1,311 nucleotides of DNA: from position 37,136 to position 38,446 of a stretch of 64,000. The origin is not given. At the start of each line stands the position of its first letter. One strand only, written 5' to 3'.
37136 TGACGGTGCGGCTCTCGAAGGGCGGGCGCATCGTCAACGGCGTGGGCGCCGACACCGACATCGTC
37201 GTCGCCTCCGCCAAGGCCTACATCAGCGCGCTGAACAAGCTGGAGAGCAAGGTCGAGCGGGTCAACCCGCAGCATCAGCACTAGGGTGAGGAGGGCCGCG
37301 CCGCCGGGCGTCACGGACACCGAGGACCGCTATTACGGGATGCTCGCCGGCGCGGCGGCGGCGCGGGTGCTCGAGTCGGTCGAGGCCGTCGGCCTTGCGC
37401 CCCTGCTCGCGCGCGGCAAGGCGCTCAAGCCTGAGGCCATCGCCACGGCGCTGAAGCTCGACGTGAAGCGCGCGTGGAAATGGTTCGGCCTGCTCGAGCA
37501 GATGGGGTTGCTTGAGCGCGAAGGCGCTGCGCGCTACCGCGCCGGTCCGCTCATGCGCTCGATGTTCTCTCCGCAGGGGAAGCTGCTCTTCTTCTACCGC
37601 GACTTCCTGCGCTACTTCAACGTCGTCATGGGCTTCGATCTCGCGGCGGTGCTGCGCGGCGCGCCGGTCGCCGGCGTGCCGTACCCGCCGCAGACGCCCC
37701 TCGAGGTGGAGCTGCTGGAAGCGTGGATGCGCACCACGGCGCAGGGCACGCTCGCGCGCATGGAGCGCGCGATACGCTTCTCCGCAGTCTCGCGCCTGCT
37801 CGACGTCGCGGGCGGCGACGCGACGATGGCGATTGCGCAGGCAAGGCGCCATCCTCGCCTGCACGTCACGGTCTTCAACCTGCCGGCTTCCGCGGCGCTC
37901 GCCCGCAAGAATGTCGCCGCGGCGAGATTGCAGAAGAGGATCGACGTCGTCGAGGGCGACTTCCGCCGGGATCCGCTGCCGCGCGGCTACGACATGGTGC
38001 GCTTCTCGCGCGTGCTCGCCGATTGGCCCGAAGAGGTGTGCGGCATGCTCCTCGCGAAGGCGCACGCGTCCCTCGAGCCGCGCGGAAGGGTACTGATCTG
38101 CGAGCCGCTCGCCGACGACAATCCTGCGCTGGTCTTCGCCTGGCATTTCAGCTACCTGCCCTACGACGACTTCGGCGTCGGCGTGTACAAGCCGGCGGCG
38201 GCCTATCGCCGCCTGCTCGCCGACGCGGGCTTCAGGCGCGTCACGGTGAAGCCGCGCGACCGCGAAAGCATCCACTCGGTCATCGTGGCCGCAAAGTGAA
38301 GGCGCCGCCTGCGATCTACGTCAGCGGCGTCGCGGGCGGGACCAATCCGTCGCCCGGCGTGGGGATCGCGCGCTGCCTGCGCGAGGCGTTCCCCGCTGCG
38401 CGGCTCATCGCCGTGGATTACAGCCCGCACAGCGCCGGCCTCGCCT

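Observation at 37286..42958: Seven-gene coupled operon (O-MT / ATP-grasp / small ORF / PLP decarboxylase / CitE-HpcH lyase / DUF1311 / Bug receptor) that fits no pathway I can name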

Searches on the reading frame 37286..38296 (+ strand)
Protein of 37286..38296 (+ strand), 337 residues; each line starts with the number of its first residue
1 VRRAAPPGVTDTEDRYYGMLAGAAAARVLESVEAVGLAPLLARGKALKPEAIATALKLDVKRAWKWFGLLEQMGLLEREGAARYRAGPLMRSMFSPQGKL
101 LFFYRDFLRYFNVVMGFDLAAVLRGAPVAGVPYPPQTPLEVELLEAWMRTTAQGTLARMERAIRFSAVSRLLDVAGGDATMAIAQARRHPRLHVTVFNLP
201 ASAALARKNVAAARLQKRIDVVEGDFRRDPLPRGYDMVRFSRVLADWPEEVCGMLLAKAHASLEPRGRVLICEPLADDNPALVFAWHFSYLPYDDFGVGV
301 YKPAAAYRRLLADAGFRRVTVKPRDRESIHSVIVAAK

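Call 4: search_protein_families(library=pfam, proteins=[window:37286-38296:+], max_evalue=0.01)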
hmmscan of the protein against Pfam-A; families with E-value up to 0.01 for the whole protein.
window:37286-38296:+ (337 aa): 5 families
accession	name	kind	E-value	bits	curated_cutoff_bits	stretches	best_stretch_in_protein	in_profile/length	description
PF00891.24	Methyltransf_2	-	2.1e-24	86.5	22.3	1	158-317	53-210/210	O-methyltransferase domain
PF13489.12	Methyltransf_23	-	1.1e-06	28.9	27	1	165-319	20-162/164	Methyltransferase domain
PF13649.12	Methyltransf_25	-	1e-05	26.6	27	1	172-267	2-97/97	Methyltransferase domain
PF08242.18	Methyltransf_12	-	0.00047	21.3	30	1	172-269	1-98/98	Methyltransferase domain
PF05175.20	MTS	-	0.00053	20.1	23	1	169-271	33-138/170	Methyltransferase small domain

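Call 5: search_protein_families(library=ncbifam, proteins=[window:37286-38296:+], max_evalue=0.01)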
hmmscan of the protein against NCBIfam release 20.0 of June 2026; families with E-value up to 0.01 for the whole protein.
window:37286-38296:+ (337 aa): 8 families
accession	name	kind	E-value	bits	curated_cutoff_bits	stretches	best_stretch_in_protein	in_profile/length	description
TIGR02716.1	C20_methyl_CrtF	equivalog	2.7e-28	98.9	276.1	1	61-321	38-304/306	bacteriochlorophyllide d C-20 methyltransferase BchU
NF053543.1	FlxJ_fam_MTase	equivalog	4.3e-11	42.3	560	1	166-277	176-289/352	FlxJ family methyltransferase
NF043040.1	corrin_prot_MT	hypoth_equivalog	5.5e-07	29.2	180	1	146-276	17-152/216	corrinoid protein-associated methyltransferase CpaM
TIGR03533.1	L3_gln_methyl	equivalog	9.5e-06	25.1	229.7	1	162-237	116-192/284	50S ribosomal protein L3 N(5)-glutamine methyltransferase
TIGR02469.1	CbiT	equivalog_domain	0.0045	17.2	78.3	1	165-270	17-119/124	precorrin-6Y C5,15-methyltransferase (decarboxylating) subunit CbiT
TIGR03534.1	RF_mod_PrmC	equivalog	0.0064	16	199.1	0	168-229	89-150/253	peptide chain release factor N(5)-glutamine methyltransferase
NF040703.1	cyclopro_CfaB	exception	0.0066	15.3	650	1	151-237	143-229/393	C17 cyclopropane fatty acid synthase CfaB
NF047853.1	tRm6a37MtseTrmN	equivalog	0.0081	15.9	350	0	166-226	42-104/244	tRNA(1)(Val) (adenine(37)-N(6))-methyltransferase TrmN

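Call 42: search_protein_families(library=padloc, proteins=[window:37286-38296:+], max_evalue=0.01)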
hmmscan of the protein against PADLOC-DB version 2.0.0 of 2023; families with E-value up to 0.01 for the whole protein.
window:37286-38296:+ (337 aa): 1 family
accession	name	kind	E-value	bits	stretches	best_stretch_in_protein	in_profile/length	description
PDLC04134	mad2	-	8.1e-08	29.5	1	151-334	275-441/492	mads_2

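Call 55: search_solved_structures(query=window:37286-38296:+, max_evalue=0.0001)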
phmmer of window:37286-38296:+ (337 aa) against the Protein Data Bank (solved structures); distinct sequences matched with E-value up to 0.0001: 47.
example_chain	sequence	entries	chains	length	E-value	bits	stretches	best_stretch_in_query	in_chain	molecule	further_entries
4qvg_A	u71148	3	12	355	1.8e-23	86.3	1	21-281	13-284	SibL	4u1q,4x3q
7phf_A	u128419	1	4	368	1.4e-18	70.2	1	148-274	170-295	Carminomycin 4-O-methyltransferase DnrK,Methyltransferase domain-containing protein,Aclaci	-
7owb_A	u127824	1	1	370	1.9e-18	69.9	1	164-292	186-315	Carminomycin 4-O-methyltransferase DnrK,Methyltransferase domain-containing protein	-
7pga_A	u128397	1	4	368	2.8e-18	69.3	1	148-274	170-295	Carminomycin 4-O-methyltransferase DnrK,Methyltransferase domain-containing protein,Aclaci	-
7pgj_A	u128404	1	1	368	3.2e-18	69.1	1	148-274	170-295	Carminomycin 4-O-methyltransferase DnrK,Methyltransferase domain-containing protein,Aclaci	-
7oy1_A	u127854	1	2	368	5e-18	68.5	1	161-274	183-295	Carminomycin 4-O-methyltransferase DnrK,Methyltransferase domain-containing protein,Aclaci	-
1tw2_A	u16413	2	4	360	1.4e-17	67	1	164-273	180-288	Carminomycin 4-O-methyltransferase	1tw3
7phd_A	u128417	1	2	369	1.4e-17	66.9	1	165-274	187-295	Carminomycin 4-O-methyltransferase DnrK,Methyltransferase domain-containing protein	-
1x19_A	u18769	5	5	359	1.5e-17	66.9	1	122-322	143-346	CrtF-related protein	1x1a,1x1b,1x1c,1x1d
4wxh_A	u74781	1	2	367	1.5e-17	66.8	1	164-273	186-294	Carminomycin 4-O-methyltransferase DnrK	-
7phe_A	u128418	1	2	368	2.2e-17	66.4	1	148-274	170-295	Carminomycin 4-O-methyltransferase DnrK,Methyltransferase domain-containing protein,Aclaci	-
9la8_A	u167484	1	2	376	7.4e-17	64.6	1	164-273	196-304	Methyltransferase domain-containing protein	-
8tji_A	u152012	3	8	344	7.8e-17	64.5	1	156-322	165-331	RedM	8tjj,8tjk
5eeg_A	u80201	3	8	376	9.7e-17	64.2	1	164-273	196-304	Carminomycin 4-O-methyltransferase DnrK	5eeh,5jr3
9lac_A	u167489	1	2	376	1.1e-16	64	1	164-274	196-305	Methyltransferase domain-containing protein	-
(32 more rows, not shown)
